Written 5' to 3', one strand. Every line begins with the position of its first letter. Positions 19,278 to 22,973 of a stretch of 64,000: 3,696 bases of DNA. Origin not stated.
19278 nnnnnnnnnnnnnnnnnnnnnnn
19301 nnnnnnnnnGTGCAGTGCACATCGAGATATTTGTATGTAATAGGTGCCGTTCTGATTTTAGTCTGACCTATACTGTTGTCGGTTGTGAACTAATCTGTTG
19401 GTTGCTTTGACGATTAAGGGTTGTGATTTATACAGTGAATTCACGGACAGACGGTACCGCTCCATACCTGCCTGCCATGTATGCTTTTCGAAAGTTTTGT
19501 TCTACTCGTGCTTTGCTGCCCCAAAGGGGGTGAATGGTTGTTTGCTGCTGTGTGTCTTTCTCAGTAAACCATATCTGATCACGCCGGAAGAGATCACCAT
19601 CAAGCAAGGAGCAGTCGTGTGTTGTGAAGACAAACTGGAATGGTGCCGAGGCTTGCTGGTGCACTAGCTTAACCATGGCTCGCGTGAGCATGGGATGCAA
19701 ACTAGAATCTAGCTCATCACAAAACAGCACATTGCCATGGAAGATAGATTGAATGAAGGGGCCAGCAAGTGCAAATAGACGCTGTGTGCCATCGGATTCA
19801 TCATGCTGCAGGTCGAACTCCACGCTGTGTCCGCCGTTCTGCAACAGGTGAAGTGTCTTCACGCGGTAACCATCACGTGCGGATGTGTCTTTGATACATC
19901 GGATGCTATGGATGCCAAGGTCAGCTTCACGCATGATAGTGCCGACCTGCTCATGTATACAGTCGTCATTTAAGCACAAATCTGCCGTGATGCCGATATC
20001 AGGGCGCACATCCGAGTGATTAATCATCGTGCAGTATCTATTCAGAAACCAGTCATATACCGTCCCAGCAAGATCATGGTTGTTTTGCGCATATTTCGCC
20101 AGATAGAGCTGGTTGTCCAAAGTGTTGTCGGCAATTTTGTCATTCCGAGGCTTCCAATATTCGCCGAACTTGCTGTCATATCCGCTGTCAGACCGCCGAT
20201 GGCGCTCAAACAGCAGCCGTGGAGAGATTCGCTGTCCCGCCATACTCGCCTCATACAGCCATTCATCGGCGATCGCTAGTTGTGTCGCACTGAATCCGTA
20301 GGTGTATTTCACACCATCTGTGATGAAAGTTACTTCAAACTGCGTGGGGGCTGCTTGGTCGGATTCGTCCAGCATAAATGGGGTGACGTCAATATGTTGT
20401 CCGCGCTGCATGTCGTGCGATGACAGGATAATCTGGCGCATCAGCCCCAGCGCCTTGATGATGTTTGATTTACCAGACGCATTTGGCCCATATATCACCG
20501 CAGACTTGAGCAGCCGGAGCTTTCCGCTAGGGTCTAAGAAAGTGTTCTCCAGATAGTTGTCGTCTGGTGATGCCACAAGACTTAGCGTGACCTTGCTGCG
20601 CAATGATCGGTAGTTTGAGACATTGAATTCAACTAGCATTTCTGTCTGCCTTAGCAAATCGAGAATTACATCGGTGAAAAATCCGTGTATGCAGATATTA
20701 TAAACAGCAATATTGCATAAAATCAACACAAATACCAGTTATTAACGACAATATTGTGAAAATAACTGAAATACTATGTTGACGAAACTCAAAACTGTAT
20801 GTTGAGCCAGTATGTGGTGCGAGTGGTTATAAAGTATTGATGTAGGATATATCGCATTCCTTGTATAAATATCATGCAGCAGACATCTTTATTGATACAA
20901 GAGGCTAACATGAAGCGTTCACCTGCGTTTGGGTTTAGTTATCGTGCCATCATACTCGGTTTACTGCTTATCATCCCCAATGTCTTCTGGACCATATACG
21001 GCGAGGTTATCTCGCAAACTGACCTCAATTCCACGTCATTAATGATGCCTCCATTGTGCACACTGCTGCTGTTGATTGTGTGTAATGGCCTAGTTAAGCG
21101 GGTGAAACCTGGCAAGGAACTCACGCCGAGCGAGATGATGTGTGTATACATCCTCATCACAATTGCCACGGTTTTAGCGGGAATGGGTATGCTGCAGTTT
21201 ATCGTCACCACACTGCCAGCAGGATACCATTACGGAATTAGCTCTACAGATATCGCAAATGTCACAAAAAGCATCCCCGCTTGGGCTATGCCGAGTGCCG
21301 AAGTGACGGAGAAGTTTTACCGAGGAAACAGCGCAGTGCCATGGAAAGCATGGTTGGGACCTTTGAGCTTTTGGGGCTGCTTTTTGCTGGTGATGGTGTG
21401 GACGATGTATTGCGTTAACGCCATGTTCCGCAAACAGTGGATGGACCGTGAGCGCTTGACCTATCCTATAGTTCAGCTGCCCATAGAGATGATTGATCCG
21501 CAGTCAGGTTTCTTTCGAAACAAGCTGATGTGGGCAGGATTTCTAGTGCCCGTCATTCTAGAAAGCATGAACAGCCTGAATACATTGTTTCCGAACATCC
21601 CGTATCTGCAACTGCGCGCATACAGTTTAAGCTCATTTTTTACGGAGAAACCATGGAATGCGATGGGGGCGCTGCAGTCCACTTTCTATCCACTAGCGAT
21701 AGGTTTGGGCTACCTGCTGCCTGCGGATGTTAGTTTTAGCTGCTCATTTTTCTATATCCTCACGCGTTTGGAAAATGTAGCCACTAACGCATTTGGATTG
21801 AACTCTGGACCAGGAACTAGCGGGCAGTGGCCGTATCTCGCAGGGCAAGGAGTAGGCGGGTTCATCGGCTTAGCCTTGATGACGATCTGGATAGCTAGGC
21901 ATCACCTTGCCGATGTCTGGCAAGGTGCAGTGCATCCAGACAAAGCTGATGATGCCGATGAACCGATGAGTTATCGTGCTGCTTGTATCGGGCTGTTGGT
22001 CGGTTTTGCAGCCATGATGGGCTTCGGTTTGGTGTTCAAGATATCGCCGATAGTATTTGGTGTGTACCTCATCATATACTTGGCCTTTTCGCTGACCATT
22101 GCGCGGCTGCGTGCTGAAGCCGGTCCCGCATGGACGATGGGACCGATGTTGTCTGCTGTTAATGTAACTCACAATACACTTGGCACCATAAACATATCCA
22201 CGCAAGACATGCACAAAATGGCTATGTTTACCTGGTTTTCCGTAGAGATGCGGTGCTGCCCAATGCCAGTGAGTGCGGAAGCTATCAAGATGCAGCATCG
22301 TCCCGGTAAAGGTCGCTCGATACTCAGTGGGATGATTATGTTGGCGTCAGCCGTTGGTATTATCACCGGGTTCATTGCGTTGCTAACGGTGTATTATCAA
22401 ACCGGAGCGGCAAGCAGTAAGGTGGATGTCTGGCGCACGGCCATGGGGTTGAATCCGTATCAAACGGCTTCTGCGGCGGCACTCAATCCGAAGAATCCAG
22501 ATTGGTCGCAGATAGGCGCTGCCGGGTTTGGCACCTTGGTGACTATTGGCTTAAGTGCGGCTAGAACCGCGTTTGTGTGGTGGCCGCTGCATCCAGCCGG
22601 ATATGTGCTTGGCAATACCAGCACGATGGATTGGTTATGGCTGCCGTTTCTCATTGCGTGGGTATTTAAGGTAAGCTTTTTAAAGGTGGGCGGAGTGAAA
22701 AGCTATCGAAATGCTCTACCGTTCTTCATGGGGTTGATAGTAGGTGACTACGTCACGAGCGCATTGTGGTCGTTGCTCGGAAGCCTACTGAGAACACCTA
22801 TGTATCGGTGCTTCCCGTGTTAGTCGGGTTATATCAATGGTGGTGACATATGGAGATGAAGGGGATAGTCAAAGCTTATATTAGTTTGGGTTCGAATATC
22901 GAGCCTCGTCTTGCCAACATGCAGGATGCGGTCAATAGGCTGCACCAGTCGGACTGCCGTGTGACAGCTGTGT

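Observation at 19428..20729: Solo AAA_21/ABC-type ATPase of the abortive-infection class with no partner nuclease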

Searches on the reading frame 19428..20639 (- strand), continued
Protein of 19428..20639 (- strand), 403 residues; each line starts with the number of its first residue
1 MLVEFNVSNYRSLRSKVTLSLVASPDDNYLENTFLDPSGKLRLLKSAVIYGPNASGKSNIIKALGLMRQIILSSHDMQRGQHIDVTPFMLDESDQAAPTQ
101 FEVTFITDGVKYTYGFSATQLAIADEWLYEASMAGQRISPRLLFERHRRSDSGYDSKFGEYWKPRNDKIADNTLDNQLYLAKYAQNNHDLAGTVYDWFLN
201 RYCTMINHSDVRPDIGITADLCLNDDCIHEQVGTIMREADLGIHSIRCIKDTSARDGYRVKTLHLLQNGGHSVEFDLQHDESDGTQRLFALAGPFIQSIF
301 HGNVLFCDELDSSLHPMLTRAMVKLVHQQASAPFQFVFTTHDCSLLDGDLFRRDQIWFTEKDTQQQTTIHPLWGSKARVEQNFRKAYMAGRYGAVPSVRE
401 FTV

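Call 46: search_protein_families(library=pfam, proteins=[L002:2011-2598:+, L017:3582-6677:+, L056:3832-4761:+, L087:6078-6881:+, L157:6487-7020:+, L157:7072-7965:+, L013:7709-8869:-, L087:2432-4063:+, L157:2908-4890:+, L013:5205-5891:+], max_evalue=0.001)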
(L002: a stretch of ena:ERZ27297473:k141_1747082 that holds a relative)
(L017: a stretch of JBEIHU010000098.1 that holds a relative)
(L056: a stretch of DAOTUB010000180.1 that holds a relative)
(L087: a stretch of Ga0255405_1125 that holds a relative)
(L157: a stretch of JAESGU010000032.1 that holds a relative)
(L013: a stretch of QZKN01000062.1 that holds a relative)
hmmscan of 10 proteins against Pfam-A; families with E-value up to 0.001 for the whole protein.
L002:2011-2598:+ (195 aa): 1 family
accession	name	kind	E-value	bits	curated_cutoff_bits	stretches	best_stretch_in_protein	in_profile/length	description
PF13707.11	RloB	-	1.8e-28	100.5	31.5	1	22-188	1-195/195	RloB-like protein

L017:3582-6677:+ (1031 aa): 11 families
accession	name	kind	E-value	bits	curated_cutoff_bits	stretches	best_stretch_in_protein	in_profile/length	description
PF01443.25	Viral_helicase1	-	2.1e-09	38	21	0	325-381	51-111/228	Viral superfamily 1 RNA helicase core domain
PF13245.12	AAA_19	-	4.6e-09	37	25.1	1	149-371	9-130/134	AAA domain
PF00580.27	UvrD-helicase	-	8.9e-09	35.8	23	1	326-371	207-252/271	UvrD/REP helicase N-terminal domain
PF13538.12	UvrD_C_2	-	9.5e-08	32.2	27.4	0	520-545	4-29/52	UvrD-like helicase C-terminal domain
PF00023.36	Ank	-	7.3e-06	26.5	21.1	1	789-819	2-32/33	Ankyrin repeat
PF13401.12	AAA_22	-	8.8e-06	26.5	27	0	150-199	4-54/130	AAA domain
PF13857.12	Ank_5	-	3.8e-05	24.4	27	1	789-829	16-56/56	Ankyrin repeats (many copies)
PF12796.13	Ank_2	-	4.9e-05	24.2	27.3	1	782-830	22-68/90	Ankyrin repeats (3 copies)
PF13361.12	UvrD_C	-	8.2e-05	22.6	25.6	1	519-600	288-345/350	UvrD-like helicase C-terminal domain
PF02562.22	PhoH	-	9.8e-05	22.4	27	0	334-374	122-162/205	PhoH-like protein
PF13606.12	Ank_3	-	0.0008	20.1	22.3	0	789-815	2-28/30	Ankyrin repeat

L056:3832-4761:+ (309 aa): 2 families
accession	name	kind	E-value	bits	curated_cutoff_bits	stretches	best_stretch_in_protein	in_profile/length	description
PF06685.17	DUF1186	-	7.1e-84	281.6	22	1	23-270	1-247/247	Protein of unknown function (DUF1186)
PF02810.21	SEC-C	-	7.6e-09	35.7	20.4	1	289-307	1-19/19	SEC-C motif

L087:6078-6881:+ (267 aa): 0 families

L157:6487-7020:+ (177 aa): 1 family
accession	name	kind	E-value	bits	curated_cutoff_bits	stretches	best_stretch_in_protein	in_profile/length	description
PF07176.17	DUF1400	-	3.2e-41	141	23.4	1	28-153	1-127/127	Alpha/beta hydrolase of unknown function (DUF1400)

L157:7072-7965:+ (297 aa): 2 families
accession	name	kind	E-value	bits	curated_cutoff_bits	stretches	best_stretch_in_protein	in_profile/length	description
PF01729.25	QRPTase_C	-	8.2e-65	218.1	23.1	1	124-292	1-169/169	Quinolinate phosphoribosyl transferase, C-terminal domain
PF02749.22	QRPTase_N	-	2.4e-15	57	27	1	36-122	1-82/82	Quinolinate phosphoribosyl transferase, N-terminal domain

L013:7709-8869:- (386 aa): 6 families
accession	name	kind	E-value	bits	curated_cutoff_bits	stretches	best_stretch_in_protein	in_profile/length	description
PF00534.26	Glycos_transf_1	-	4.3e-35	121.2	26.4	1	193-356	6-172/172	Glycosyl transferases group 1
PF13692.12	Glyco_trans_1_4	-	1.8e-30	106.5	27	1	204-342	3-142/142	Glycosyl transferases group 1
PF13439.12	Glyco_transf_4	-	5.6e-11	43.2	28.5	1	23-179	3-169/170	Glycosyltransferase Family 4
PF13579.12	Glyco_trans_4_4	-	2.8e-07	31.5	29.7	1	23-175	2-158/158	Glycosyl transferase 4-like domain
PF20706.3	GT4-conflict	-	0.00013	21.5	26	1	212-321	209-326/385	Family 4 Glycosyltransferase in conflict systems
PF13524.12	Glyco_trans_1_2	-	0.00015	22.2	25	1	232-370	13-142/144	Glycosyl transferase-like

L087:2432-4063:+ (543 aa): 1 family
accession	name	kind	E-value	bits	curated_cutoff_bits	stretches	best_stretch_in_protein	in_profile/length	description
PF10502.14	Peptidase_S26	-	1.5e-32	113.3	22.9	3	161-230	37-106/168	Signal peptidase, peptidase S26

L157:2908-4890:+ (660 aa): 4 families
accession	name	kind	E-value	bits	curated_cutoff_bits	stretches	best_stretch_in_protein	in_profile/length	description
PF01179.26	Cu_amine_oxid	-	5.8e-146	487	27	1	248-653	2-407/407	Copper amine oxidase, enzyme domain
PF02727.21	Cu_amine_oxidN2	-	9.3e-13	48.7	21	1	35-118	1-85/87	Copper amine oxidase, N2 domain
PF02728.21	Cu_amine_oxidN3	-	1.9e-08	35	22.6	1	125-220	1-93/100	Copper amine oxidase, N3 domain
PF21994.1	AGAO-like_N2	-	2.3e-05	25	27.4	1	41-114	1-73/76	AGAO-like N2 domain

L013:5205-5891:+ (228 aa): 2 families
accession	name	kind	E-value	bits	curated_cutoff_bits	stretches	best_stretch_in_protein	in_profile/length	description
PF07963.17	N_methyl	-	6.9e-06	25.9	21.2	1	2-25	3-26/27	Prokaryotic N-terminal methylation motif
PF08334.16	T2SSG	-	0.00087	19.8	21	0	29-80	2-56/108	Type II secretion system (T2SS), protein G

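Call 50: predict_structure(alignment_id=A2)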
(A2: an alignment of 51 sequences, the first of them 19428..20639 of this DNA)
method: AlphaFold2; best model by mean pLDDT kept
length: 403 residues; sequences in the alignment: 51
mean_pLDDT: 89.9   pTM: 0.89
mean pLDDT of the five models: 89.9, 89.7, 89.4, 89.0, 87.9
residues with pLDDT >= 90: 282; 70-90: 96; 50-70: 24; < 50: 1
segments of 3 or more residues with pLDDT < 50: none
pLDDT, mean of each block of 10 residues (from residue 1): 97 96 91 90 95 90 96 92 94 94 96 97 96 83 94 90 82 94 95 97 75 84 96 92 92 85 90 94 93 94 94 90 91 93 87 93 90 71 79 60 67
secondary structure, 60 per line:
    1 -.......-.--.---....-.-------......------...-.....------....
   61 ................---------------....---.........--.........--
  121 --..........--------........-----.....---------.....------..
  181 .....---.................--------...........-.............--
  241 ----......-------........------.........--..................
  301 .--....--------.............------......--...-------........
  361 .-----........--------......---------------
elements in order: E2-8 E17-20 E33-35 E42-44 E46-50 H57-76 H92-95 E99-107 E110-118 E123-132 E141-148 E154-158 H168-172 H179-185 H189-201 E202-205 H214-224 H226-238 E245-250 E258-265 E272-276 H277-280 H283-301 E304-307 H316-328 E335-340 E356-361 E367-371 H383-388

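Call 52: fold_search(model_id=the predicted structure, library=pdb)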
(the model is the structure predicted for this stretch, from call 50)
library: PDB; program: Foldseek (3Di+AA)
matches with E <= 10: 1140; with E <= 0.001: 159
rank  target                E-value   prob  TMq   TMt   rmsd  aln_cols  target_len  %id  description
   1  4ncj_A                2.7e-11  1.00  0.50  0.62   6.2       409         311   12  Crystal Structure of Pyrococcus furiosis Rad50 R805E mutation with ADP Beryllium Flouride (released 2014-03-05)
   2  4ncj_B                4.6e-11  1.00  0.48  0.60   7.7       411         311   14  Crystal Structure of Pyrococcus furiosis Rad50 R805E mutation with ADP Beryllium Flouride (released 2014-03-05)
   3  4nch_B                8.1e-11  1.00  0.41  0.50   9.4       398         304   14  Crystal Structure of Pyrococcus furiosis Rad50 L802W mutation (released 2014-03-05)
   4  5da9_B                9.6e-11  1.00  0.45  0.45  15.2       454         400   13  ATP-gamma-S bound Rad50 from Chaetomium thermophilum in complex with the Rad50-binding domain of Mre11 (released 2016-03-02)
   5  3qkt_B                1.3e-10  1.00  0.50  0.61   6.0       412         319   13  Rad50 ABC-ATPase with adjacent coiled-coil region in complex with AMP-PNP (released 2011-03-30)
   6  5da9_A                1.6e-10  1.00  0.44  0.41  20.4       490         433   12  ATP-gamma-S bound Rad50 from Chaetomium thermophilum in complex with the Rad50-binding domain of Mre11 (released 2016-03-02)
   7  9l7p_B                1.6e-10  1.00  0.45  0.40   9.6       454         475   13  Cryo-EM structure of retron Ec78 system complex (released 2025-12-10)
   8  4i99_B                2.0e-10  1.00  0.44  0.53  10.2       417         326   12  Crystal structure of the SmcHead bound to the C-winged helix domain of ScpA (released 2013-01-30)
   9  8eea_B                2.1e-10  1.00  0.42  0.45  15.2       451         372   12  Structure of E.coli Septu (PtuAB) complex (released 2023-12-27)
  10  3qkt_D                2.7e-10  1.00  0.51  0.63   8.5       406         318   14  Rad50 ABC-ATPase with adjacent coiled-coil region in complex with AMP-PNP (released 2011-03-30)
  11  4ncj_C                3.0e-10  1.00  0.48  0.59   8.4       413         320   13  Crystal Structure of Pyrococcus furiosis Rad50 R805E mutation with ADP Beryllium Flouride (released 2014-03-05)
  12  3qku_B                4.5e-10  1.00  0.50  0.65   8.6       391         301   14  Mre11 Rad50 binding domain in complex with Rad50 and AMP-PNP (released 2011-03-30)
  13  9n69_B                4.5e-10  1.00  0.42  0.35  12.2       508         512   11  Structure of the retron IA complex with HNH nuclease in the "down" orientation (released 2025-04-23)
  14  9nnb_F                6.3e-10  1.00  0.45  0.37   9.3       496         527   12  Cryo-EM structure of the Retron Ec78 complex, PtuA:PtuB:RT (4:2:1) (released 2025-10-08)
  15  7yzo_D                6.7e-10  1.00  0.47  0.49  13.7       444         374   11  Endonuclease state of the E. coli Mre11-Rad50 (SbcCD) head complex bound to ADP and dsDNA (released 2022-08-17)
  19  8sux_F                1.1e-09  1.00  0.42  0.45  10.5       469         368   12  Structure of E. coli PtuA hexamer (released 2024-01-10)
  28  8sux_C                1.8e-09  1.00  0.42  0.44  11.8       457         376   12  Structure of E. coli PtuA hexamer (released 2024-01-10)
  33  8eea_A                2.6e-09  1.00  0.42  0.45  14.9       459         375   12  Structure of E.coli Septu (PtuAB) complex (released 2023-12-27)
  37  8eea_C                3.0e-09  1.00  0.43  0.40  14.6       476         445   13  Structure of E.coli Septu (PtuAB) complex (released 2023-12-27)
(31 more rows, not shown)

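Call 61: search_protein_families(library=padloc, proteins=[L002:2011-2598:+, L085:5963-6574:+, P0003, P0109], max_evalue=0.001)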
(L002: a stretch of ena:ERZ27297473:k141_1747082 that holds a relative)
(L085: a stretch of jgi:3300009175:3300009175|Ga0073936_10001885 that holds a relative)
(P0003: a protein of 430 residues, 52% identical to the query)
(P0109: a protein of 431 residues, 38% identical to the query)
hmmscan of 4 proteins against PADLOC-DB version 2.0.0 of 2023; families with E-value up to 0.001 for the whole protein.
L002:2011-2598:+ (195 aa): 1 family
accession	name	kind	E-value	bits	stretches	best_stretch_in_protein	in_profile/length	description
PDLC02337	AbiLii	-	1.1e-22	79.5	1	11-191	22-88/170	AbiLii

L085:5963-6574:+ (203 aa): 1 family
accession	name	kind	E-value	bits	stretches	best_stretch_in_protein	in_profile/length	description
PDLC02337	AbiLii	-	1.6e-27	95.2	1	8-197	21-86/170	AbiLii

P0003 (430 aa): 44 families (the best 25 are shown)
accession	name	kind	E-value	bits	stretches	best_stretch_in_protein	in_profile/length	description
PDLC02335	AbiLi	-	2.7e-94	313.9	1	1-428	49-290/326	AbiLi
PDLC02980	AriA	-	5.3e-32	110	1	47-374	2-304/304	-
PDLC04426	PDC-M12A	-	1.1e-21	75.6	2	271-417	224-365/369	-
PDLC02979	AriA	-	2.7e-12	45.2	2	1-69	1-48/373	-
PDLC04393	PDC-M07A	-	1e-11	42.5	1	309-375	289-355/435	-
PDLC04135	mad3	-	1.2e-11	42.8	1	309-375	265-329/374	mads_3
PDLC04178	HEC-01A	-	1.8e-11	41.7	1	296-388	254-346/399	-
PDLC04392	PDC-M07A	-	2.5e-11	41.3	1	309-375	287-353/432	-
PDLC04391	PDC-M07A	-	7.7e-10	36.3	1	309-375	285-351/412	-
PDLC04180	HEC-01A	-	1.5e-09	35.5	1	306-390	253-338/382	-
PDLC04389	PDC-M07A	-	3.2e-09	34.3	1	328-375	325-373/443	-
PDLC04176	HEC-01A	-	6.8e-09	33.5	1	48-138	27-119/371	-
PDLC04214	HEC-02A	-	7.5e-09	33.3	1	328-369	237-278/338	-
PDLC04175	HEC-01A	-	7.9e-09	33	1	307-389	248-326/363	-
PDLC04182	HEC-01A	-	8.1e-09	32.9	1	304-390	282-366/406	-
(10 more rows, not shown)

P0109 (431 aa): 38 families (the best 25 are shown)
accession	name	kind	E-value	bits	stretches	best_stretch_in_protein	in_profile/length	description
PDLC02335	AbiLi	-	3.1e-99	330.1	1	1-429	49-292/326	AbiLi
PDLC02980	AriA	-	3.7e-35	120.4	1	46-373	3-304/304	-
PDLC04426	PDC-M12A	-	5.7e-21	73.3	2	1-115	1-111/369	-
PDLC04180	HEC-01A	-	7e-13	46.5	2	276-393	229-342/382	-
PDLC04178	HEC-01A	-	3.2e-12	44.2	2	285-395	245-353/399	-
PDLC04179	HEC-01A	-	1e-09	36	1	303-396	338-426/459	-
PDLC04135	mad3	-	2.6e-09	35.1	1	45-65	25-45/374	mads_3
PDLC04175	HEC-01A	-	4e-09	34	1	294-389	238-327/363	-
PDLC04182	HEC-01A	-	4.6e-09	33.8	1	304-398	285-375/406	-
PDLC02979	AriA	-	8.7e-09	33.6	1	329-370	331-371/373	-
PDLC03878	NsnB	-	1.3e-08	33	1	33-164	12-122/345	-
PDLC04393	PDC-M07A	-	2.4e-08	31.4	1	306-401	289-384/435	-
PDLC04177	HEC-01A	-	2.4e-08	31.4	1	47-129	31-120/393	-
PDLC04389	PDC-M07A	-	3e-08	31.1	1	325-401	325-402/443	-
PDLC04392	PDC-M07A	-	5.2e-08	30.3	1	282-374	265-353/432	-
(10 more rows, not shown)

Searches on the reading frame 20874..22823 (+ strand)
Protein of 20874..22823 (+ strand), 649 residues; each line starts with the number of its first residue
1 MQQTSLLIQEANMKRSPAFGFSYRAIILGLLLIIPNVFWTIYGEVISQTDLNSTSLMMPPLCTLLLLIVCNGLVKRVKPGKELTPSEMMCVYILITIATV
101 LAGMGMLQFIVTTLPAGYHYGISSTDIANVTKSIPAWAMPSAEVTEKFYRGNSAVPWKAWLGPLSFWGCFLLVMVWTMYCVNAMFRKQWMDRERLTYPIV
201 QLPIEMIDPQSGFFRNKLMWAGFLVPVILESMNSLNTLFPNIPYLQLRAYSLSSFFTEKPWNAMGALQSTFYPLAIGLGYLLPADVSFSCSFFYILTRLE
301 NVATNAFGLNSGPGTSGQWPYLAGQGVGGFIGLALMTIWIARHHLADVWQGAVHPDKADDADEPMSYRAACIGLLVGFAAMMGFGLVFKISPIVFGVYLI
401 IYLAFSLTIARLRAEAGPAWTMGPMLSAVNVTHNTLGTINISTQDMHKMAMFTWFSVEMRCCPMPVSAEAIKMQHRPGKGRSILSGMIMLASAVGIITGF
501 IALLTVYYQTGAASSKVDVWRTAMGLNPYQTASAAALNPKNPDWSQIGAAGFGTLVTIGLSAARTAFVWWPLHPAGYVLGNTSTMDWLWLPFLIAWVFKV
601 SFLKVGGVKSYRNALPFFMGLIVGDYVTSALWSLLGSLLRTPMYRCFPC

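Call 6: search_protein_families(library=pfam, proteins=[window:20874-22823:+], max_evalue=0.01)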
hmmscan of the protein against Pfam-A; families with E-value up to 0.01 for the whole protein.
window:20874-22823:+ (649 aa): 2 families
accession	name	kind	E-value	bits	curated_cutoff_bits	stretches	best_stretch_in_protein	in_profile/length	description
PF20581.3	DUF6785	-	1.7e-141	472.6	25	1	23-511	2-498/498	Family of unknown function (DUF6785)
PF20580.3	DUF6784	-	4.7e-33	113.8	26.4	1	548-648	2-101/101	Domain of unknown function (DUF6784)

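Call 7: search_protein_families(library=padloc, proteins=[window:20874-22823:+], max_evalue=0.01)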
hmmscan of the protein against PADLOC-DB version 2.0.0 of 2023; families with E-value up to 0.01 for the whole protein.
window:20874-22823:+ (649 aa): 0 families

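Call 8: search_protein_families(library=ncbifam, proteins=[window:20874-22823:+], max_evalue=0.01)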
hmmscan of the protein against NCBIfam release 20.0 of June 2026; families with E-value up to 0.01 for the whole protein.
window:20874-22823:+ (649 aa): 0 families
